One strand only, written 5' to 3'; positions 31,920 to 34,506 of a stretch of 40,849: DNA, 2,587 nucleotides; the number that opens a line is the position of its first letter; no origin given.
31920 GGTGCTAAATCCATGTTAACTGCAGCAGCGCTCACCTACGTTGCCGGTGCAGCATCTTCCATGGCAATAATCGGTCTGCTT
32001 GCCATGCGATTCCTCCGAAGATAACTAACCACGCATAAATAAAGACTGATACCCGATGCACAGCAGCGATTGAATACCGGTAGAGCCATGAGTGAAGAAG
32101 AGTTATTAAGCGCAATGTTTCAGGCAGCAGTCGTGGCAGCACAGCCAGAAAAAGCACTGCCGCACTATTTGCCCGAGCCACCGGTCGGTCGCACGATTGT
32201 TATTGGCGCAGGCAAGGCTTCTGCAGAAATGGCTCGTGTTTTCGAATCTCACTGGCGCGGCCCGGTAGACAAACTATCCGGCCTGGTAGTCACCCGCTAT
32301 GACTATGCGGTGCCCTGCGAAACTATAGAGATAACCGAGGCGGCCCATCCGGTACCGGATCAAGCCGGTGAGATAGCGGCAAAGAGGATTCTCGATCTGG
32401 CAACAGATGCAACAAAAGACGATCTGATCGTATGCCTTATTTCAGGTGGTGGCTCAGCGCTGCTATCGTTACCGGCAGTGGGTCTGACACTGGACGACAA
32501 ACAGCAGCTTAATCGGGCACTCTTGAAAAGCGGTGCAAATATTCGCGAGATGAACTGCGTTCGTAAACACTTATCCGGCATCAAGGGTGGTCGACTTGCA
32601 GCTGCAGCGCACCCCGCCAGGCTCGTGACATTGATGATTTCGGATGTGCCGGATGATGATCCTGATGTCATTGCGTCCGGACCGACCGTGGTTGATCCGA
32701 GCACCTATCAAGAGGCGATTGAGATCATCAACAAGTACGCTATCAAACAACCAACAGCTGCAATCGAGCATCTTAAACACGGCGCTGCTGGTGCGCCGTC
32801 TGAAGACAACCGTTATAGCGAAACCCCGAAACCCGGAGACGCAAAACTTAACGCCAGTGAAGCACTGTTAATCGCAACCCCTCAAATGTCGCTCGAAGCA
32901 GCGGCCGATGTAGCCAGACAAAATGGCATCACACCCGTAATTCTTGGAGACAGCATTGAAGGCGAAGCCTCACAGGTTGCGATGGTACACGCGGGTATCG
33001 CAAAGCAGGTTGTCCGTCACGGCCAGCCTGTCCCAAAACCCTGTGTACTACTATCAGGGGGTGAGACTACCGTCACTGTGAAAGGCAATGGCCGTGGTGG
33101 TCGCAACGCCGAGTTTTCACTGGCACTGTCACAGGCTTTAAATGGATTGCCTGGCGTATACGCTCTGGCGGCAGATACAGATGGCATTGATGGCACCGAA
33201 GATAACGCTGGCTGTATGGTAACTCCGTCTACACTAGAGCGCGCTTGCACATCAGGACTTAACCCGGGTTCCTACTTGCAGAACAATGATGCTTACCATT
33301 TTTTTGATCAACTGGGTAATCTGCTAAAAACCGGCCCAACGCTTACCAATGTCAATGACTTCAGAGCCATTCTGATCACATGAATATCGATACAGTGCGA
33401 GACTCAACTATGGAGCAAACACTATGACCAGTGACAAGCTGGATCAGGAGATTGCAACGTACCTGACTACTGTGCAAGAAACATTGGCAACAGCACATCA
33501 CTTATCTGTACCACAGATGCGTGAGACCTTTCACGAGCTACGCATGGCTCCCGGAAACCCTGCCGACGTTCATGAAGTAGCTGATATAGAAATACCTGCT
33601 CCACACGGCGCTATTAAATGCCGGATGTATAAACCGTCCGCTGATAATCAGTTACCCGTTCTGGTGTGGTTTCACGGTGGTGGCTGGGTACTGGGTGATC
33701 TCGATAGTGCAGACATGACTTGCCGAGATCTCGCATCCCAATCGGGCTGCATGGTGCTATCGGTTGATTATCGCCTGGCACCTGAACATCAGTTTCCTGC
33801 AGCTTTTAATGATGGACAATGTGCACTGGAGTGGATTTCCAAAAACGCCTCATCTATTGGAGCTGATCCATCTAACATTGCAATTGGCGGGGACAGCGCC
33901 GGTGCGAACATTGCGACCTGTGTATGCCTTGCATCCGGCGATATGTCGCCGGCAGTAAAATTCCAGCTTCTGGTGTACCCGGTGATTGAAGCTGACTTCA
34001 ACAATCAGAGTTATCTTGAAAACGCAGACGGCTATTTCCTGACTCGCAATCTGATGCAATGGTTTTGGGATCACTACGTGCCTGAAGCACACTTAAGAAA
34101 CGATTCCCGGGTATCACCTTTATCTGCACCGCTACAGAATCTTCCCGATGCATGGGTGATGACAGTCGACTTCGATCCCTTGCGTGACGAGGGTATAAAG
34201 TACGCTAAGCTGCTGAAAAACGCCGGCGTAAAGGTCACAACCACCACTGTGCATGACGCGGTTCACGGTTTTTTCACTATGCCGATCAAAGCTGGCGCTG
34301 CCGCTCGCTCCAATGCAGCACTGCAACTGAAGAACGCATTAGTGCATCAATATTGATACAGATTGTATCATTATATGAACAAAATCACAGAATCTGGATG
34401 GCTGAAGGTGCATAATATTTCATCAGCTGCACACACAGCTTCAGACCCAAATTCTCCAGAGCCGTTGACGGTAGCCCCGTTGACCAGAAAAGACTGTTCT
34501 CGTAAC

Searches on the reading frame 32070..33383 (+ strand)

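Call 7: search_protein_families(library=pfam, proteins=[window:32070-33383:+])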
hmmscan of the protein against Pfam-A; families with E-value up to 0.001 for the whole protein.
window:32070-33383:+ (437 aa): 2 families
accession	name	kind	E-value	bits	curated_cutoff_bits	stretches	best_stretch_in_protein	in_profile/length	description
PF13660.11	DUF4147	-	3.9e-85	285.5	23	1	13-235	2-233/234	Domain of unknown function (DUF4147)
PF05161.18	MOFRL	-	8.5e-40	135.7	28.3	1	325-430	1-106/106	MOFRL family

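Call 24: search_protein_families(library=ncbifam, proteins=[window:32070-33383:+])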
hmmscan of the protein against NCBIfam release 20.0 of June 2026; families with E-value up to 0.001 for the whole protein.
window:32070-33383:+ (437 aa): 2 families
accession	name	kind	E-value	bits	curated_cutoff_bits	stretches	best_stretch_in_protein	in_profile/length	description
NF041176.1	GlyK_Thmprot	equivalog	1.1e-72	245.5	550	1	39-431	34-391/397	glycerate 2-kinase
NF040791.1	gly_kin_Thpl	equivalog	1e-53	183.1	670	2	41-228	47-232/410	glycerate 2-kinase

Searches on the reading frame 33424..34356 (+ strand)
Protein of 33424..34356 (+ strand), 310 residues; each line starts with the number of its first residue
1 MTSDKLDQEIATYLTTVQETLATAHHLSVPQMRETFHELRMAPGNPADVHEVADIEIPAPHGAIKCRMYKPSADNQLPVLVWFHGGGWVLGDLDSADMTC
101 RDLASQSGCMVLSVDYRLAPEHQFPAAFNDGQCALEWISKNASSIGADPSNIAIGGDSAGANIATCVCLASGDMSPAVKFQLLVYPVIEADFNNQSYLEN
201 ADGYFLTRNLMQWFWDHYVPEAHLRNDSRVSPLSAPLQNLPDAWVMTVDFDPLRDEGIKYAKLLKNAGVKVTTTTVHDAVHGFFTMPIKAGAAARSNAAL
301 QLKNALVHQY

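Call 7: search_protein_families(library=pfam, proteins=[window:33424-34356:+])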
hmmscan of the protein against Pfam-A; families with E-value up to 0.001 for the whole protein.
window:33424-34356:+ (310 aa): 3 families
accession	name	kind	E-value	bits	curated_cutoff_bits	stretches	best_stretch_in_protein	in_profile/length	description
PF07859.19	Abhydrolase_3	-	1.2e-71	241.2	25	1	80-284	1-209/210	alpha/beta hydrolase fold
PF20434.5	BD-FAE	-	1.6e-23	83.8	26.8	1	69-172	4-111/215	BD-FAE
PF00135.34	COesterase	-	3.2e-16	59.8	27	1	70-169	92-202/515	Carboxylesterase family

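Call 24: search_protein_families(library=ncbifam, proteins=[window:33424-34356:+])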
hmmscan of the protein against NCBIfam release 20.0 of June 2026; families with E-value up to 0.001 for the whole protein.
window:33424-34356:+ (310 aa): 10 families
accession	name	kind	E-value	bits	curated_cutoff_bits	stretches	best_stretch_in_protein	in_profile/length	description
NF058653.1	LipP1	equivalog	1.9e-106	355.3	350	1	9-295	2-293/300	LipP1 family hormone-sensitive lipase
NF033149.0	CHL_hydrolase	equivalog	4.6e-76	255.7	500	1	28-287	26-288/310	chloramphenicol hydrolase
NF007547.0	PRK10162.1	equivalog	4.4e-42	144.1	389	1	4-284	11-295/321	acetyl esterase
NF058651.1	GESAG_HSLs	subfamily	1e-30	106.8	430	1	15-299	10-289/296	GESAG motif subfamily hormone-sensitive lipase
NF058649.1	GTSAG_HSLs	subfamily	8e-21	74.7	380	1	24-286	36-291/312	GTSAG motif subfamily hormone-sensitive lipase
NF052354.1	EstLipQMycob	equivalog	2.4e-15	56.1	700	1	72-182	160-270/418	esterase LipQ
NF058650.1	GCSAG_HSLs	subfamily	3.4e-14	53.1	410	1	72-287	80-293/314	GCSAG motif subfamily hormone-sensitive lipase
NF042968.1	AcxylEst_AxeA1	equivalog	3.4e-07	29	700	1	80-283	51-244/459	acetylxylan esterase AxeA1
NF052352.1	TriaclglyLipLipYMycb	equivalog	9.9e-06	24.9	450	1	136-282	245-376/397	triacylglycerol lipase LipY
NF058665.1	HaHSL_fam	equivalog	0.00097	18.6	320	0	67-179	52-156/260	hormone-sensitive lipase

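Call 32: find_homologous_proteins(query=window:33424-34356:+, max_evalue=1e-40)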
Query window:33424-34356:+ (310 aa): 7812 proteins with E <= 1e-40 among 8000 candidates; the best 120 are listed.
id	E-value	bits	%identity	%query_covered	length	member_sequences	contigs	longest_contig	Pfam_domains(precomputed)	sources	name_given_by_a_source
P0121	7.2e-211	717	100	100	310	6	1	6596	PF00135.35,PF07859.20,PF20434.6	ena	-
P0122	3.2e-134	465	66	98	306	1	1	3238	PF00135.35,PF07859.20,PF20434.6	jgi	-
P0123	1.6e-127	443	63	92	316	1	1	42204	PF00135.35,PF07859.20,PF10340.16,PF20434.6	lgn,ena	-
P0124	1.8e-123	430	64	93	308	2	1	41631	PF00135.35,PF07859.20,PF20434.6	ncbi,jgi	-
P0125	6.5e-123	428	61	98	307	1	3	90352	PF00135.35,PF07859.20,PF20434.6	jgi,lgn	-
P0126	1.0e-122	427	62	97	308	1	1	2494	PF00135.35,PF07859.20,PF20434.6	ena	-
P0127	5.2e-122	425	62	94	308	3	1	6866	PF00135.35,PF07859.20,PF20434.6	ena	-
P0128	5.8e-122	425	61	98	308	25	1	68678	PF00135.35,PF07859.20,PF20434.6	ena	-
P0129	7.9e-122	424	61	99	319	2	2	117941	PF00135.35,PF07859.20,PF20434.6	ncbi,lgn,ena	-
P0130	1.1e-121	424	61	98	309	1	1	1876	PF00135.35,PF07859.20,PF20434.6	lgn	-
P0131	5.3e-121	422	61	97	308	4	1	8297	PF00135.35,PF07859.20,PF20434.6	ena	-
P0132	5.4e-121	422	61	99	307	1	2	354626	PF00135.35,PF07859.20,PF20434.6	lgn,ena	-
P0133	8.7e-121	421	60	99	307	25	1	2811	PF00135.35,PF07859.20,PF20434.6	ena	-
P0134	6.7e-120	418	62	97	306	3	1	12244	PF00135.35,PF07859.20,PF20434.6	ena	-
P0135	1.0e-119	417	62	97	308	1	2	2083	PF00135.35,PF07859.20,PF20434.6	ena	-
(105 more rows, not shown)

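Call 34: find_encoding_contigs(protein=window:33424-34356:+, flank=3000, max_places=10)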
Protein window:33424-34356:+ (310 aa): no gene with exactly this product is on record in the collection.

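Call 35: list_cluster_members(proteins=[window:33424-34356:+, window:34886-35935:+, window:27553-29151:+])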
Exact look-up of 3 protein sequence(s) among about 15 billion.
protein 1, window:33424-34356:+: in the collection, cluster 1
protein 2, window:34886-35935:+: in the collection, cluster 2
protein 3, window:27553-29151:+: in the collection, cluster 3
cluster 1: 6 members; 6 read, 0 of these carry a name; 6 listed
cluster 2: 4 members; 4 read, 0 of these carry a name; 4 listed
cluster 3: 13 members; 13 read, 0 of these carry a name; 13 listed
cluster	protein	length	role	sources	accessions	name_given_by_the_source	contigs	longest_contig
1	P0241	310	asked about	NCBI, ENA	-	-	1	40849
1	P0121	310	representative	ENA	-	-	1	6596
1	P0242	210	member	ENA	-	-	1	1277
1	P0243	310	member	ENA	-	-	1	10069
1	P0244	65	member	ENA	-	-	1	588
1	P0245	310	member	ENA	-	-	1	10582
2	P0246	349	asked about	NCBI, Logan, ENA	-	-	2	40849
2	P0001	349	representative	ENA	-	-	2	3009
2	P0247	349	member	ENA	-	-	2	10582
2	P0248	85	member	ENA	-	-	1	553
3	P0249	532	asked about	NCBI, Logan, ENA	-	-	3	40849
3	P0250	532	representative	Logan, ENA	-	-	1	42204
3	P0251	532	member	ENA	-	-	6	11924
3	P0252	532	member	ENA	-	-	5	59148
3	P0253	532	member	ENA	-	-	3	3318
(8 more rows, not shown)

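Call 36: find_encoding_contigs(protein=P0247, flank=4000, max_places=5)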
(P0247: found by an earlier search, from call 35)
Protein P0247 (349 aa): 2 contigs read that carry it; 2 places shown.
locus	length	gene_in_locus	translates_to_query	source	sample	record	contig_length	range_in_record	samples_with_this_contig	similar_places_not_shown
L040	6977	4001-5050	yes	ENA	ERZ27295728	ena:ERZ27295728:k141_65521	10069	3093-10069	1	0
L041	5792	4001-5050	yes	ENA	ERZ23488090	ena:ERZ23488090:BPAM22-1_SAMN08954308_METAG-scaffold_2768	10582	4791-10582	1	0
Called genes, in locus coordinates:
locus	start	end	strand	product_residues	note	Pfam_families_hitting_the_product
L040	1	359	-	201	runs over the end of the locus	PF02798:GST_N, PF13417:GST_N_3, PF18485:GST_N_5 (weak), PF13409:GST_N_2, PF13410:GST_C_2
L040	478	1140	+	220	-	PF04298:Zn_peptidase_2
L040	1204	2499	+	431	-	PF13660:DUF4147, PF05161:MOFRL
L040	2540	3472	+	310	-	PF00135:COesterase, PF20434:BD-FAE, PF07859:Abhydrolase_3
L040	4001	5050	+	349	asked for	PF02668:TauD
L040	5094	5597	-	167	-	-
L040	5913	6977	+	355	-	?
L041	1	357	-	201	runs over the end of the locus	PF02798:GST_N, PF13417:GST_N_3, PF18485:GST_N_5 (weak), PF13409:GST_N_2, PF13410:GST_C_2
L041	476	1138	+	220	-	PF04298:Zn_peptidase_2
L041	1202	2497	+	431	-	PF13660:DUF4147, PF05161:MOFRL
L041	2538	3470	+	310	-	PF00135:COesterase, PF20434:BD-FAE, PF07859:Abhydrolase_3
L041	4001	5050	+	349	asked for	PF02668:TauD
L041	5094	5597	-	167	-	-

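Call 37: find_encoding_contigs(protein=P0121, flank=4000, max_places=5)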
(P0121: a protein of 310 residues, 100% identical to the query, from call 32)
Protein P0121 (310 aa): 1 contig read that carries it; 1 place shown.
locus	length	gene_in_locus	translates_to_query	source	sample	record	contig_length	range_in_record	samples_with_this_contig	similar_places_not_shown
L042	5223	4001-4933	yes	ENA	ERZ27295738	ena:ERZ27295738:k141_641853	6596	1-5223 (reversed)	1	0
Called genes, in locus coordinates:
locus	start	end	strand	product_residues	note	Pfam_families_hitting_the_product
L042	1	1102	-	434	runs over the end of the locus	PF01554:MatE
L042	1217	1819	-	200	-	PF02798:GST_N, PF13417:GST_N_3, PF18485:GST_N_5 (weak), PF13409:GST_N_2, PF13410:GST_C_2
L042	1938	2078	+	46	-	-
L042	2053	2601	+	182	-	PF04298:Zn_peptidase_2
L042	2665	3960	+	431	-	PF13660:DUF4147, PF05161:MOFRL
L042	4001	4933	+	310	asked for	PF00135:COesterase, PF20434:BD-FAE, PF07859:Abhydrolase_3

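Call 47: find_encoding_contigs(protein=P0123, flank=8000, max_places=2)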
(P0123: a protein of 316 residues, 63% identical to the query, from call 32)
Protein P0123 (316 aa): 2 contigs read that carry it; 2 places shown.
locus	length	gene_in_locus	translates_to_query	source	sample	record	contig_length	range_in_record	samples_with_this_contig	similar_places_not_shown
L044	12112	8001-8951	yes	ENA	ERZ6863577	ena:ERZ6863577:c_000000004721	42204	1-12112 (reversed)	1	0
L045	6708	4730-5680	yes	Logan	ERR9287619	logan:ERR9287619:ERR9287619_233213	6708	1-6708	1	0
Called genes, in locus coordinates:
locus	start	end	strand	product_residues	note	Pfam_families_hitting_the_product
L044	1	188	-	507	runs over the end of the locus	PF12844:HTH_19 (weak), PF01381:HTH_3 (weak), PF12268:DUF3612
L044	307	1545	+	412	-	PF20658:MSG_insertion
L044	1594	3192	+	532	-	PF00463:ICL, PF13714:PEP_mutase, PF00463:ICL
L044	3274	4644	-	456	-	PF01554:MatE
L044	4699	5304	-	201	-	PF02798:GST_N, PF13417:GST_N_3, PF13409:GST_N_2, PF13410:GST_C_2 (weak)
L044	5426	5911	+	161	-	PF13279:4HBT_2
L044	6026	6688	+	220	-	PF04298:Zn_peptidase_2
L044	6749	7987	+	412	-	PF13660:DUF4147, PF05161:MOFRL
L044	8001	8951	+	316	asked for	PF10340:Say1_Mug180 (weak), PF00135:COesterase, PF20434:BD-FAE, PF07859:Abhydrolase_3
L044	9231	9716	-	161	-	-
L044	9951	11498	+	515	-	PF06253:MTTB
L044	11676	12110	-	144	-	?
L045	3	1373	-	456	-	PF01554:MatE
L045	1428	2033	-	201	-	PF02798:GST_N, PF13417:GST_N_3, PF13409:GST_N_2, PF13410:GST_C_2 (weak)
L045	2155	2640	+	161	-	PF13279:4HBT_2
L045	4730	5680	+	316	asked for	PF10340:Say1_Mug180 (weak), PF00135:COesterase, PF20434:BD-FAE, PF07859:Abhydrolase_3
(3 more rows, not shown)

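Call 48: find_encoding_contigs(protein=P0124, flank=8000, max_places=2)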
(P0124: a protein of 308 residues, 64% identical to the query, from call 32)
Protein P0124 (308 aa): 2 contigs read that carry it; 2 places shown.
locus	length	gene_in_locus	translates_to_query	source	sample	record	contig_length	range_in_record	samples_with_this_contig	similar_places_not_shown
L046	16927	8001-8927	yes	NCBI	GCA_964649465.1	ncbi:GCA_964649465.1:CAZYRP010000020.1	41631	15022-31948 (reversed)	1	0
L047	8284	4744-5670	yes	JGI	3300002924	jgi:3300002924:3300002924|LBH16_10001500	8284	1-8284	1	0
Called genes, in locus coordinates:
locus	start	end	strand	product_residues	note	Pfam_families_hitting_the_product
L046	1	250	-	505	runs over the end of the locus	PF12844:HTH_19 (weak), PF01381:HTH_3 (weak), PF12268:DUF3612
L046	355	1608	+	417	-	PF20658:MSG_insertion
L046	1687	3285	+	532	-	PF00463:ICL, PF13714:PEP_mutase, PF00463:ICL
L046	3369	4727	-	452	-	PF01554:MatE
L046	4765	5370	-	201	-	PF02798:GST_N, PF13417:GST_N_3, PF13409:GST_N_2, PF13410:GST_C_2 (weak)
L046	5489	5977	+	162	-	PF13279:4HBT_2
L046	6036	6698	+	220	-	PF04298:Zn_peptidase_2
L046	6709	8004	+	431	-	PF13660:DUF4147, PF05161:MOFRL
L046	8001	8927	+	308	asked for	PF00135:COesterase, PF20434:BD-FAE, PF07859:Abhydrolase_3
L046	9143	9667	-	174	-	-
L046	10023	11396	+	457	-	PF06253:MTTB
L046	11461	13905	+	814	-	PF01266:DAO, PF16350:FAO_M, PF01571:GCV_T, PF08669:GCV_T_C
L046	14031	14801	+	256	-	PF01163:RIO1 (weak), PF06293:Kdo, PF19974:TCAD9 (weak), PF00069:Pkinase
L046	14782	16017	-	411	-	PF04413:Glycos_transf_N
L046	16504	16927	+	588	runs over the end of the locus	PF13442:Cytochrome_CBB3 (faint), PF14522:Cytochrome_C7 (faint)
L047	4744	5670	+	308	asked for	PF00135:COesterase, PF20434:BD-FAE, PF07859:Abhydrolase_3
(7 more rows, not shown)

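Call 58: find_encoding_contigs(protein=P0129, flank=5000, max_places=4)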
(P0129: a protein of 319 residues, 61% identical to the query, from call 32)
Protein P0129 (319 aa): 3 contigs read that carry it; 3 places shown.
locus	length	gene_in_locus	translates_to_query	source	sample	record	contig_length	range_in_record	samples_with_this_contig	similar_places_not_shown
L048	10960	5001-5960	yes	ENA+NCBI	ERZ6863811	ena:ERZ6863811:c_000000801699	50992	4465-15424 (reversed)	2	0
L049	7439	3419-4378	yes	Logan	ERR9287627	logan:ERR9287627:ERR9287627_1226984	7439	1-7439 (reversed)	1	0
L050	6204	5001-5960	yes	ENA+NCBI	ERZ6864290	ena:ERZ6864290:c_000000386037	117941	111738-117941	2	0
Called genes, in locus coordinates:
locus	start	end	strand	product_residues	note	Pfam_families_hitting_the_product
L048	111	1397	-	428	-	PF01554:MatE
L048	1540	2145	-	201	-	PF02798:GST_N, PF13417:GST_N_3, PF13409:GST_N_2, PF13410:GST_C_2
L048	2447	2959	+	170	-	PF13279:4HBT_2, PF03061:4HBT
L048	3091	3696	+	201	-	PF04298:Zn_peptidase_2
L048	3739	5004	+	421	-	PF13660:DUF4147, PF05161:MOFRL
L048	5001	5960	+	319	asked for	PF00135:COesterase, PF20434:BD-FAE, PF07859:Abhydrolase_3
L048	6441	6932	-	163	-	-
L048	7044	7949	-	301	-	PF00126:HTH_1, PF03466:LysR_substrate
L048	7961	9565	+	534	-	PF06253:MTTB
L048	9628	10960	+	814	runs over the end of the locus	PF01266:DAO, PF16350:FAO_M, PF01571:GCV_T, PF08669:GCV_T_C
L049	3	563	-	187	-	?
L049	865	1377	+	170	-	PF13279:4HBT_2, PF03061:4HBT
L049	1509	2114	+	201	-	PF04298:Zn_peptidase_2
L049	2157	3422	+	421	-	PF13660:DUF4147, PF05161:MOFRL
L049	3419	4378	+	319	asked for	PF00135:COesterase, PF20434:BD-FAE, PF07859:Abhydrolase_3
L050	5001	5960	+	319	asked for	PF00135:COesterase, PF20434:BD-FAE, PF07859:Abhydrolase_3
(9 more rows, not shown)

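Call 59: find_encoding_contigs(protein=P0132, flank=5000, max_places=4)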
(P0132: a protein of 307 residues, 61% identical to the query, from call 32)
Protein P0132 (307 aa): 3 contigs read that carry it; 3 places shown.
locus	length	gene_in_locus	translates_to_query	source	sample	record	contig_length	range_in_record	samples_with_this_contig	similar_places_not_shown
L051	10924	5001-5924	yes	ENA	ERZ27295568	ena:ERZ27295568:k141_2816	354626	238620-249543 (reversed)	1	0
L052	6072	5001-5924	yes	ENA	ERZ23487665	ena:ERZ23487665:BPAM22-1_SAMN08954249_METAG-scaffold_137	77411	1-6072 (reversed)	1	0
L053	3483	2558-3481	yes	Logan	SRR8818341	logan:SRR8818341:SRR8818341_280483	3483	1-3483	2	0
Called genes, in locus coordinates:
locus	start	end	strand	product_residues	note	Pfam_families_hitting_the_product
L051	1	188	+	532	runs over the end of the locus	PF00463:ICL, PF13714:PEP_mutase, PF00463:ICL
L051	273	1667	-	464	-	PF01554:MatE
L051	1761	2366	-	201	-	PF02798:GST_N, PF13417:GST_N_3, PF13409:GST_N_2, PF13410:GST_C_2 (weak)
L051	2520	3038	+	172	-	PF13279:4HBT_2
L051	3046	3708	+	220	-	PF04298:Zn_peptidase_2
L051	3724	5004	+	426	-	PF13660:DUF4147, PF05161:MOFRL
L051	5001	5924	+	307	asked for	PF00135:COesterase, PF20434:BD-FAE, PF07859:Abhydrolase_3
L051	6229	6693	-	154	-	-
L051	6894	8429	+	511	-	PF06253:MTTB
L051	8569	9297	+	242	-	PF06293:Kdo, PF01163:RIO1 (weak), PF01636:APH (faint), PF00069:Pkinase, PF03109:ABC1 (faint)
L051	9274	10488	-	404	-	PF04413:Glycos_transf_N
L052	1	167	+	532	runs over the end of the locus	PF00463:ICL, PF13714:PEP_mutase, PF00463:ICL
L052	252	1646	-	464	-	PF01554:MatE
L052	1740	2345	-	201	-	PF02798:GST_N, PF13417:GST_N_3, PF13409:GST_N_2, PF13410:GST_C_2 (weak)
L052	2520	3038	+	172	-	PF13279:4HBT_2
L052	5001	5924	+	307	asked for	PF00135:COesterase, PF20434:BD-FAE, PF07859:Abhydrolase_3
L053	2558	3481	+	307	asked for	PF00135:COesterase, PF20434:BD-FAE, PF07859:Abhydrolase_3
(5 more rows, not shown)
